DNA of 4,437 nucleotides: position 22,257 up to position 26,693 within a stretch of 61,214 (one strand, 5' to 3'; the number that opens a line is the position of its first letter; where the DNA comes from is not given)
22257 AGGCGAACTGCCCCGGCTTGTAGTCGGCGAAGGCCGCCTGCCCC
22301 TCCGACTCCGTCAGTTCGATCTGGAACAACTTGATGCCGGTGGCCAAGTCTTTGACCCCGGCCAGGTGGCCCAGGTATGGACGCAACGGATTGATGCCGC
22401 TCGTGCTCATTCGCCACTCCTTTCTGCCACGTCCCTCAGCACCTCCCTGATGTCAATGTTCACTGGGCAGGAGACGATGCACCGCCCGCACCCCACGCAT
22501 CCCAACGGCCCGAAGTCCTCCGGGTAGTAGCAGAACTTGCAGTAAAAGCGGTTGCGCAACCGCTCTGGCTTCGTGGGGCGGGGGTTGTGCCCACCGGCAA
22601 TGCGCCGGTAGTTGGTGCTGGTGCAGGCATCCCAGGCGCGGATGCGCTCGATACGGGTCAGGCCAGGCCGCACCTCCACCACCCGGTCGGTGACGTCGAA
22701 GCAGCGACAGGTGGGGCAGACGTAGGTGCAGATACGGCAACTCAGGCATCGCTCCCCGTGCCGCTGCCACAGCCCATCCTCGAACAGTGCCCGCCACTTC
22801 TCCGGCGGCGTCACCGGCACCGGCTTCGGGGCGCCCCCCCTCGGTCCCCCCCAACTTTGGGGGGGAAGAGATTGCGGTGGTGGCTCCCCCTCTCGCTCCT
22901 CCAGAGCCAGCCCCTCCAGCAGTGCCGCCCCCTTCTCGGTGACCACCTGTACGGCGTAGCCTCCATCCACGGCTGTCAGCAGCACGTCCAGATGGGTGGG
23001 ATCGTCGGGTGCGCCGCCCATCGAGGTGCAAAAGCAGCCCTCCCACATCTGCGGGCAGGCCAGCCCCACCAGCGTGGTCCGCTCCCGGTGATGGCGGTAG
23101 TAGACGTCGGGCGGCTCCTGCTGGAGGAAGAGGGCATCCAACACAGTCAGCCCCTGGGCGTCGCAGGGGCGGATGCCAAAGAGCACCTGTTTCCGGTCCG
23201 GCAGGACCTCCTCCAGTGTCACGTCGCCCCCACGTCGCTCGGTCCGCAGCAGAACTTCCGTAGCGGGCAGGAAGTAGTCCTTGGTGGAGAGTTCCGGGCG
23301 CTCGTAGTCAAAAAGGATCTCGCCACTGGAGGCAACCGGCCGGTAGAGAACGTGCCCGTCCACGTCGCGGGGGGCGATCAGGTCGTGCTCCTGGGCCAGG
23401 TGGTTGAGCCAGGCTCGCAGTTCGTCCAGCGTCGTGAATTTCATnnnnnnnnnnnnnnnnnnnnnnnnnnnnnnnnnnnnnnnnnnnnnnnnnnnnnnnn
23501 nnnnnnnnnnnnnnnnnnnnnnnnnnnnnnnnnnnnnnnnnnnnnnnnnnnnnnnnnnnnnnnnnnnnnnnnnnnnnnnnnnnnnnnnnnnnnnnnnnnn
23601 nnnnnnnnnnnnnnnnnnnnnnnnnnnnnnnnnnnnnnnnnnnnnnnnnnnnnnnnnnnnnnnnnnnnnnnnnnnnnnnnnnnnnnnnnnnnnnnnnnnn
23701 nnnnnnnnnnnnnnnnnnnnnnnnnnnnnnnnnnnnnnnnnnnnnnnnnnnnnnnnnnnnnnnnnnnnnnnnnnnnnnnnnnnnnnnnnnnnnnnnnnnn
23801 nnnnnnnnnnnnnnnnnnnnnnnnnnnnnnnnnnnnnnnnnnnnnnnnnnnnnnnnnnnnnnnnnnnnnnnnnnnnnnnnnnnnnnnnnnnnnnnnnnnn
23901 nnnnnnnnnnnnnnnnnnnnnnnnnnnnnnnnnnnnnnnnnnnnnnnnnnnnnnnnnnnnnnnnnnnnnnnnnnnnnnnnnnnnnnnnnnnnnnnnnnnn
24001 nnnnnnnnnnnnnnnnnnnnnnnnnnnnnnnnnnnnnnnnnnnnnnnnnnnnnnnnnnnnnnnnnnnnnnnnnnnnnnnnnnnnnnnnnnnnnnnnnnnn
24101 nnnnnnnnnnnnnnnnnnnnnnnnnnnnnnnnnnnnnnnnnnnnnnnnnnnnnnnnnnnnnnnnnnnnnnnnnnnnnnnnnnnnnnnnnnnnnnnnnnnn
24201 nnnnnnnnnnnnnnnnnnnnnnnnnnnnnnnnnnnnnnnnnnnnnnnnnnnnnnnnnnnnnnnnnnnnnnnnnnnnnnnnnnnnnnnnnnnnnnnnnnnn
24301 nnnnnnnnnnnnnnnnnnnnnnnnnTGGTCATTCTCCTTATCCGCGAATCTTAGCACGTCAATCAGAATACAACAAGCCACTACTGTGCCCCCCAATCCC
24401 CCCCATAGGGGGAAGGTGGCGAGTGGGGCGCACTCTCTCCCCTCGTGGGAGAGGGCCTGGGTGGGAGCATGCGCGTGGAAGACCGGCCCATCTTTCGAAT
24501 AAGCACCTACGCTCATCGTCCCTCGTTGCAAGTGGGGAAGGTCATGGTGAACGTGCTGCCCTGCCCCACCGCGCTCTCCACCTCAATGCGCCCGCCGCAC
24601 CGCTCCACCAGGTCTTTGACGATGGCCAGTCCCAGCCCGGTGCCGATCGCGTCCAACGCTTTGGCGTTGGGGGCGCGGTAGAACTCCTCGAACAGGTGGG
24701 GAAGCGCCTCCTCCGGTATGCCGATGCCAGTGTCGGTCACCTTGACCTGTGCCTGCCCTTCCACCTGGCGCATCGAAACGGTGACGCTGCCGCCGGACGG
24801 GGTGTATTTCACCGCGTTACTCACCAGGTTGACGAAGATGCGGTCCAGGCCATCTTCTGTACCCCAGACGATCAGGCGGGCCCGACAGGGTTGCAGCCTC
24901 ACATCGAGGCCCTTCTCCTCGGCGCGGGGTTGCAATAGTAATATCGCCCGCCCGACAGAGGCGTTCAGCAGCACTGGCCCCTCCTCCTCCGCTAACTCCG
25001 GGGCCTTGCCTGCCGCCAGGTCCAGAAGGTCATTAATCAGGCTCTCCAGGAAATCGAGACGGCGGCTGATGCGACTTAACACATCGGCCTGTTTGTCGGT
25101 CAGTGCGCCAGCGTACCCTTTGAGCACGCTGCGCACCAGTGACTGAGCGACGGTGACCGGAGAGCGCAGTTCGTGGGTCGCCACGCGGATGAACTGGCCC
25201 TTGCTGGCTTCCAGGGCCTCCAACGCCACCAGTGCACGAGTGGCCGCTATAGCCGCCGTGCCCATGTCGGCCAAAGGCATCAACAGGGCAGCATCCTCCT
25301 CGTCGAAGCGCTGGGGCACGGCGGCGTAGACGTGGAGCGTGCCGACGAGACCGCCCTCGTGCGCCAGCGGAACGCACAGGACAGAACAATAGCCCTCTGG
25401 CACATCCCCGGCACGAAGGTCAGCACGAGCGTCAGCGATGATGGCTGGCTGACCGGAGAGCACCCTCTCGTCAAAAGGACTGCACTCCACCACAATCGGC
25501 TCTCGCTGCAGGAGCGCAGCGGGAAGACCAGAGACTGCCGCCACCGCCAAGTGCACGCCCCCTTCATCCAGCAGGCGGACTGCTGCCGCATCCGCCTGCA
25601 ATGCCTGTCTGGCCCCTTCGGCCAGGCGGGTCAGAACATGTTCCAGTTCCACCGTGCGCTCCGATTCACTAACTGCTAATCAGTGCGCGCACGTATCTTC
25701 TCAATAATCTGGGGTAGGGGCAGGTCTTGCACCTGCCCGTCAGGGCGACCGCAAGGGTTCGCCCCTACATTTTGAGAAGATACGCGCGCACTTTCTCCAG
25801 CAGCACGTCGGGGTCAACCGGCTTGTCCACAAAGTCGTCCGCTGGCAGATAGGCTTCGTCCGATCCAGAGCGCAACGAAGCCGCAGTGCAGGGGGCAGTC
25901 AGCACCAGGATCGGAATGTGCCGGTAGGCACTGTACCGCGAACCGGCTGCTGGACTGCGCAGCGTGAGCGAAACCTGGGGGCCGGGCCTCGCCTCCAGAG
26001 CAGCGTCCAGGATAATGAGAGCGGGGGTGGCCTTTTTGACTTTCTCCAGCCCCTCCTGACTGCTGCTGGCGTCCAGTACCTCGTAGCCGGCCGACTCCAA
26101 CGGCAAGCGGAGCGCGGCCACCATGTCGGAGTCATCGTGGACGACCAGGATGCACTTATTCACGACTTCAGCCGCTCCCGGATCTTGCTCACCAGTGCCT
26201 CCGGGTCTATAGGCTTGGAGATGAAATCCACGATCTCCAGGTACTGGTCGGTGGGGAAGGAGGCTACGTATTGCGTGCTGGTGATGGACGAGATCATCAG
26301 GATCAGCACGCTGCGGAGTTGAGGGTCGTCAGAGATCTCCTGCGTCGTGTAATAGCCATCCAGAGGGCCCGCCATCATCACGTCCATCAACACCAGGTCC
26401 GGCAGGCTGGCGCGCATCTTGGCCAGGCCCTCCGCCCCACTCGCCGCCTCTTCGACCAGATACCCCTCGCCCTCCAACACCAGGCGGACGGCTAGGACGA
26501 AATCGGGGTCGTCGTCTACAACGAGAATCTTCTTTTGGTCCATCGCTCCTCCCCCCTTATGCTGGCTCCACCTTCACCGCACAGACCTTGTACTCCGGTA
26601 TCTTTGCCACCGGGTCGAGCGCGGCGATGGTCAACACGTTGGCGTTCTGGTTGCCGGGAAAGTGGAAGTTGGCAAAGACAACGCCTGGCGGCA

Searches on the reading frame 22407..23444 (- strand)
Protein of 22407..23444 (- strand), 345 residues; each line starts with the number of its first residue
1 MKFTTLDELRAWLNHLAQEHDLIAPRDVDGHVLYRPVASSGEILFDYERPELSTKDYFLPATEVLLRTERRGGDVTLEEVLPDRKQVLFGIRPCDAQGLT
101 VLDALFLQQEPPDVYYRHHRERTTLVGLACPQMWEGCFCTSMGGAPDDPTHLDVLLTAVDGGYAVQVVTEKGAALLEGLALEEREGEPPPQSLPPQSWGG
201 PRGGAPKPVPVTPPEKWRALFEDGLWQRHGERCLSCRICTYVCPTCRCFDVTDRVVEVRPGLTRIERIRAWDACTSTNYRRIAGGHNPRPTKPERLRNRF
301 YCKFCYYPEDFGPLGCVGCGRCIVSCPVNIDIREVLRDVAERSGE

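Call 4: search_protein_families(library=pfam, proteins=[window:22407-23444:-], max_evalue=0.001)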
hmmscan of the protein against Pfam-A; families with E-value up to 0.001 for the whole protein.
window:22407-23444:- (345 aa): 7 families
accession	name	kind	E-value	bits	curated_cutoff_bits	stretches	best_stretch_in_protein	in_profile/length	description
PF17179.9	Fer4_22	-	8.6e-30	103.9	27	1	232-330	1-95/95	4Fe-4S dicluster domain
PF13237.11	Fer4_10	-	4.1e-06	27.1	25.5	0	315-331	8-27/53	4Fe-4S dicluster domain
PF12797.12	Fer4_2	-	5.6e-06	26.4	24.5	0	231-245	8-22/22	4Fe-4S binding domain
PF12838.12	Fer4_7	-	6.6e-05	23.7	27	0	226-245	31-50/52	4Fe-4S dicluster domain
PF13187.11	Fer4_9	-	0.0003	21.2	27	0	316-334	2-20/52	4Fe-4S dicluster domain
PF14697.11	Fer4_21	-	0.0004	20.9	35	0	227-249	35-57/59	4Fe-4S dicluster domain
PF13484.11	Fer4_16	-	0.00049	21.3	30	0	316-330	2-16/66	4Fe-4S double cluster binding domain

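Call 19: search_protein_families(library=ncbifam, proteins=[window:22407-23444:-], max_evalue=0.00001)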
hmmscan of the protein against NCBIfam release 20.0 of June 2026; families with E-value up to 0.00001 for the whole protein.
window:22407-23444:- (345 aa): 3 families
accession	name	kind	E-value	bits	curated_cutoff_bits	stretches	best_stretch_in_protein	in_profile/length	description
NF040829.1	sulfhyd_ShyB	equivalog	9.4e-50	169.5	690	2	221-341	217-331/334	NAD(P)-dependent hydrogenase/sulfhydrogenase 2 subunit beta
NF040833.1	sulfhyd_HydB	equivalog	2.1e-47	161.7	750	2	222-339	222-335/367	NADPH-dependent hydrogenase/sulfhydrogenase 1 subunit beta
TIGR02910.1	sulfite_red_A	equivalog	5.1e-44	150.9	323.15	1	31-336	40-323/334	anaerobic sulfite reductase subunit AsrA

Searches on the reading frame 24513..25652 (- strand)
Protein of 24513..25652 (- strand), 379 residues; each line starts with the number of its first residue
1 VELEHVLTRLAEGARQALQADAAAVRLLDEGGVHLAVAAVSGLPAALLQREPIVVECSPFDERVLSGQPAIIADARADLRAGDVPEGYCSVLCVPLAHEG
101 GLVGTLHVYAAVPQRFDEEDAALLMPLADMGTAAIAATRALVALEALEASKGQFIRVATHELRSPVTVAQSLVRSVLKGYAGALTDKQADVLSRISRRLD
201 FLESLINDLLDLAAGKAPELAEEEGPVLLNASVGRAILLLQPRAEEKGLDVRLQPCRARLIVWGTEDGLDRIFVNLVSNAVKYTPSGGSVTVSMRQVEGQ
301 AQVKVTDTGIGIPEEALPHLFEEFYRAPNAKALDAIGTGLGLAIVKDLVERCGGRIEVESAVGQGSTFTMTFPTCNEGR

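Call 4: search_protein_families(library=pfam, proteins=[window:24513-25652:-], max_evalue=0.001)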
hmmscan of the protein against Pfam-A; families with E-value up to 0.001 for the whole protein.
window:24513-25652:- (379 aa): 6 families
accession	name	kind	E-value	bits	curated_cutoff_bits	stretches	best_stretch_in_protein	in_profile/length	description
PF02518.31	HATPase_c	-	3e-31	108.6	26.4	1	265-374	2-109/111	Histidine kinase-, DNA gyrase B-, and HSP90-like ATPase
PF13185.12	GAF_2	-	1.1e-16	61.7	28.6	1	2-135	3-135/136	GAF domain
PF01590.32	GAF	-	1.2e-12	49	22.4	1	2-130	1-128/133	GAF domain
PF00512.31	HisKA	-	2.5e-11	43.9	26.9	1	150-213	1-61/66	His Kinase A (phospho-acceptor) domain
PF13492.12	GAF_3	-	1.4e-09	38.8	27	1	2-129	1-121/129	GAF domain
PF13581.12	HATPase_c_2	-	9.1e-07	29.4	27.4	1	273-371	40-126/127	Histidine kinase-like ATPase domain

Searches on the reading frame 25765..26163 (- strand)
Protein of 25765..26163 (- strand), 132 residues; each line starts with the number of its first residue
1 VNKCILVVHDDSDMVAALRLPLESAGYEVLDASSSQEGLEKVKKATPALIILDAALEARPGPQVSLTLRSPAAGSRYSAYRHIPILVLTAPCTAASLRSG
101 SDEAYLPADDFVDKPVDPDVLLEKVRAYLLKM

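Call 4: search_protein_families(library=pfam, proteins=[window:25765-26163:-], max_evalue=0.001)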
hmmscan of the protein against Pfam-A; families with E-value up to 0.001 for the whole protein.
window:25765-26163:- (132 aa): 1 family
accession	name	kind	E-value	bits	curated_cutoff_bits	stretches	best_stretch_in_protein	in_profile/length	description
PF00072.30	Response_reg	-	6.5e-14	52.5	30.2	1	5-126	1-111/111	Response regulator receiver domain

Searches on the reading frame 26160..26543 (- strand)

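Call 4: search_protein_families(library=pfam, proteins=[window:26160-26543:-], max_evalue=0.001)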
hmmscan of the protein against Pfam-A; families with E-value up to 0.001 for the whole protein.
window:26160-26543:- (127 aa): 1 family
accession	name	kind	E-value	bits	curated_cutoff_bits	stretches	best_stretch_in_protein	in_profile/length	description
PF00072.30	Response_reg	-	1.3e-20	74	30.2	1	6-122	1-111/111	Response regulator receiver domain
